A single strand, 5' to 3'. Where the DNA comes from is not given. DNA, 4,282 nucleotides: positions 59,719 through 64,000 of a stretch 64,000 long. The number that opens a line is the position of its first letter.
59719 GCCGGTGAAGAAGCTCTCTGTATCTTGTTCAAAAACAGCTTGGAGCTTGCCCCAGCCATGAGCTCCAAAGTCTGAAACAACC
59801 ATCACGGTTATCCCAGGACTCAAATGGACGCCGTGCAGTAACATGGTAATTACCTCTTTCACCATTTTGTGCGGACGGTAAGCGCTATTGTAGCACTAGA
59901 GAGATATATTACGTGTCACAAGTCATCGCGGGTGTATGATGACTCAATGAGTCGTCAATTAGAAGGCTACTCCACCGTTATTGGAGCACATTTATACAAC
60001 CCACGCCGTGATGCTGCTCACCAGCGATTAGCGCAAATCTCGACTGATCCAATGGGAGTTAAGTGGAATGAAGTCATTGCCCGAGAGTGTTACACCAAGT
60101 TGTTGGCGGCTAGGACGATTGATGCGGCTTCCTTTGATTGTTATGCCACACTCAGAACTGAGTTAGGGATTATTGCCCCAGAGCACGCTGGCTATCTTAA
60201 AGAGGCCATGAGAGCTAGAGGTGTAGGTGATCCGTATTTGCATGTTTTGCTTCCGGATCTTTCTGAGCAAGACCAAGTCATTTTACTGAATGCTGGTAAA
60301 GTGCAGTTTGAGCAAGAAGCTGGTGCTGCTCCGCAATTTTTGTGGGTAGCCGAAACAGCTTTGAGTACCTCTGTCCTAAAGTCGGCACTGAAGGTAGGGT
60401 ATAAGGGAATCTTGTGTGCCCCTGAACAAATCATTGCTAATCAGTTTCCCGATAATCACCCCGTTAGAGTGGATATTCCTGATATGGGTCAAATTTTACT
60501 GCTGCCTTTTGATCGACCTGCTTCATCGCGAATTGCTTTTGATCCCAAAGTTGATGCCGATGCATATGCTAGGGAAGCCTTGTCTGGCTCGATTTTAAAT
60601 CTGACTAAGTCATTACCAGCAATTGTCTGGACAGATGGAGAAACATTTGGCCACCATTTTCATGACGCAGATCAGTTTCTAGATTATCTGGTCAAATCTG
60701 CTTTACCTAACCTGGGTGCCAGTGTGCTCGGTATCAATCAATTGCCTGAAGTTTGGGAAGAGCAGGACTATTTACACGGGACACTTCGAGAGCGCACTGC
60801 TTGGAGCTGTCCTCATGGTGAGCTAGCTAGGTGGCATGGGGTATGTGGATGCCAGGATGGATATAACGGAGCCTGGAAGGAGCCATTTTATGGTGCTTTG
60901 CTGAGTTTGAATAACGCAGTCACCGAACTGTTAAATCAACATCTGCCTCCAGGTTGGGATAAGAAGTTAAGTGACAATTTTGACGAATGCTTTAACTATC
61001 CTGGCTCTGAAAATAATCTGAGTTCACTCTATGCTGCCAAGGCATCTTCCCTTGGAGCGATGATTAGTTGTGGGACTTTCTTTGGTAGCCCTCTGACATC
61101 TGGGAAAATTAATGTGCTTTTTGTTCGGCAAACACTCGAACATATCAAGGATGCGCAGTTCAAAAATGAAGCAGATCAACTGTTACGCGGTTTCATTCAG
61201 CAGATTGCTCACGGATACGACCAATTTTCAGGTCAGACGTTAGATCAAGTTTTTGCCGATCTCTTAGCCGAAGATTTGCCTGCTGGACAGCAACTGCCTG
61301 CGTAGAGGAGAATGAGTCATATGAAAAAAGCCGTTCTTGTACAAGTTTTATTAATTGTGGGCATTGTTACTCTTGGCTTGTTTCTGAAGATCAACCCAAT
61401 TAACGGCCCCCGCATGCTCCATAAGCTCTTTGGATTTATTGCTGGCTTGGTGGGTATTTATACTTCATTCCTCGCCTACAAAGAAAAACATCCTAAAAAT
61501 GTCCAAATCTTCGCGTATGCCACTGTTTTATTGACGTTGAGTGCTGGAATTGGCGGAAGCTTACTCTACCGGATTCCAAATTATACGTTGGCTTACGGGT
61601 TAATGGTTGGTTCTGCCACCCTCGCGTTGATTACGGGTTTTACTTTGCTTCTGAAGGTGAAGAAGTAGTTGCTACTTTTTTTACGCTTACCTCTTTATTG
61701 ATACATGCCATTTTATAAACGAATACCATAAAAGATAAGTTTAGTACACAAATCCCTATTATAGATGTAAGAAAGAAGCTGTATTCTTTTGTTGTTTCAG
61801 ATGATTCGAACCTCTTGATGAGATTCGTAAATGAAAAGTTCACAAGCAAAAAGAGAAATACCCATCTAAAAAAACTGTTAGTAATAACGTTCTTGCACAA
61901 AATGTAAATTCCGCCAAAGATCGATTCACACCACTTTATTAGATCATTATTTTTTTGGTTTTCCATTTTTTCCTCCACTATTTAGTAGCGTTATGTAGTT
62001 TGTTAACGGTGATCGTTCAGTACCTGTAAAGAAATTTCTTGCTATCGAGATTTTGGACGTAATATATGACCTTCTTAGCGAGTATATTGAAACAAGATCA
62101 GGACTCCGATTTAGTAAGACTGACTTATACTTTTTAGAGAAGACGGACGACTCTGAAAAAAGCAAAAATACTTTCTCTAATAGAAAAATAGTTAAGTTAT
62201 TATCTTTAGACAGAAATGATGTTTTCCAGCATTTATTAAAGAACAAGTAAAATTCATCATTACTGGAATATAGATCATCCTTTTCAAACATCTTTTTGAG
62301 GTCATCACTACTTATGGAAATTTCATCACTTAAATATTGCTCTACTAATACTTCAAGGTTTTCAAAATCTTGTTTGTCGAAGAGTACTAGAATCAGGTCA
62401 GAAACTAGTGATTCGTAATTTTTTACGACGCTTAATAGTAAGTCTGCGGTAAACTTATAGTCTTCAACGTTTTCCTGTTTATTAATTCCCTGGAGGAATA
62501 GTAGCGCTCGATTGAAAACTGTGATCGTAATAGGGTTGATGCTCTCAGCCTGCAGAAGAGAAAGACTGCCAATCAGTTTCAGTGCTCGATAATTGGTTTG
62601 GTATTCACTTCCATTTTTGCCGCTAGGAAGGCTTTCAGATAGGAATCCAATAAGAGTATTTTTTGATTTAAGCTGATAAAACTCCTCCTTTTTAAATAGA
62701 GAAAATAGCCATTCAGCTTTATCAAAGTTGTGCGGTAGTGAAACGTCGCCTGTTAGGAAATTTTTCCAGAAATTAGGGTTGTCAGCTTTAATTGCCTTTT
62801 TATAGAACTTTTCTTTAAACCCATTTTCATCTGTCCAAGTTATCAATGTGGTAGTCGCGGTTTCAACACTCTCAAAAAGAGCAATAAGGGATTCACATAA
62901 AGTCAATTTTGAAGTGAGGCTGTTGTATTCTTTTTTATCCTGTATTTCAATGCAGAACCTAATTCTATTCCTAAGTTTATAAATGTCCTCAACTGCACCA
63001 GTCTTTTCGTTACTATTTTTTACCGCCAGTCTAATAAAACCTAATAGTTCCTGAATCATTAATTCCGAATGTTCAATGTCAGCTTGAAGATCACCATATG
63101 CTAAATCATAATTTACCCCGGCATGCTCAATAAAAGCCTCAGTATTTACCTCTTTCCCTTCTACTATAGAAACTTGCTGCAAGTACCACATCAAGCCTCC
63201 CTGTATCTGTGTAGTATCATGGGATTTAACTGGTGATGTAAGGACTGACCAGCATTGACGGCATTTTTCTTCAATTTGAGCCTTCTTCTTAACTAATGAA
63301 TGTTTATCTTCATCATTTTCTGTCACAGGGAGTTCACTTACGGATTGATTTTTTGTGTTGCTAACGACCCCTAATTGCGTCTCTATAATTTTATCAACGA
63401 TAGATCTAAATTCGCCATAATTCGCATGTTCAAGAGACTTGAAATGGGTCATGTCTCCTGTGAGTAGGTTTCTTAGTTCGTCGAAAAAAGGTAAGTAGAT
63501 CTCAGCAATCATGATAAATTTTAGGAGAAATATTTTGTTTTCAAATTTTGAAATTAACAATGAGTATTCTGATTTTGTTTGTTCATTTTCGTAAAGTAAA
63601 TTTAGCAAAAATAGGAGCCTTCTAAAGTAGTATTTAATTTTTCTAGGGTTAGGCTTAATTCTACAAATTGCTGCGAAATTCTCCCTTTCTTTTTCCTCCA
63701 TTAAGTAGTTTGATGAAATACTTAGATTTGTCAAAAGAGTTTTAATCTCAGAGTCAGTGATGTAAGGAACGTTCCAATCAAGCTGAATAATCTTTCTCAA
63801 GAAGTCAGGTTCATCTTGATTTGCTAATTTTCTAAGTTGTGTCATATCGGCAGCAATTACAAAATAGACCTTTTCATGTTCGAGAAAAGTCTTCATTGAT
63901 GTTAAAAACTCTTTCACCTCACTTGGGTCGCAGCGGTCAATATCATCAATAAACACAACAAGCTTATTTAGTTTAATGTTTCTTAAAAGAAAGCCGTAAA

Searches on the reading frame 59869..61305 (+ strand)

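Call 94: search_protein_families(library=pfam, proteins=[window:59869-61305:+], max_evalue=0.001)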
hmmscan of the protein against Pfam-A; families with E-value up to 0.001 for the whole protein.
window:59869-61305:+ (478 aa): 1 family
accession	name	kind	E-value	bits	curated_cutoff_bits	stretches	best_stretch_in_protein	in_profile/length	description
PF03065.20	Glyco_hydro_57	-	8.5e-08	32.3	21.2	1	120-276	107-262/291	Glycosyl hydrolase family 57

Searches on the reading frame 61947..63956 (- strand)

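Call 94: search_protein_families(library=pfam, proteins=[window:61947-63956:-], max_evalue=0.001)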
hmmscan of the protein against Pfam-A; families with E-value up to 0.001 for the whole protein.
window:61947-63956:- (669 aa): 1 family
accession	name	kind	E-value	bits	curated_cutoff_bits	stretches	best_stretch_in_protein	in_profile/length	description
PF07693.20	KAP_NTPase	-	2.2e-14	53.8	20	1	1-115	155-287/293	KAP family P-loop domain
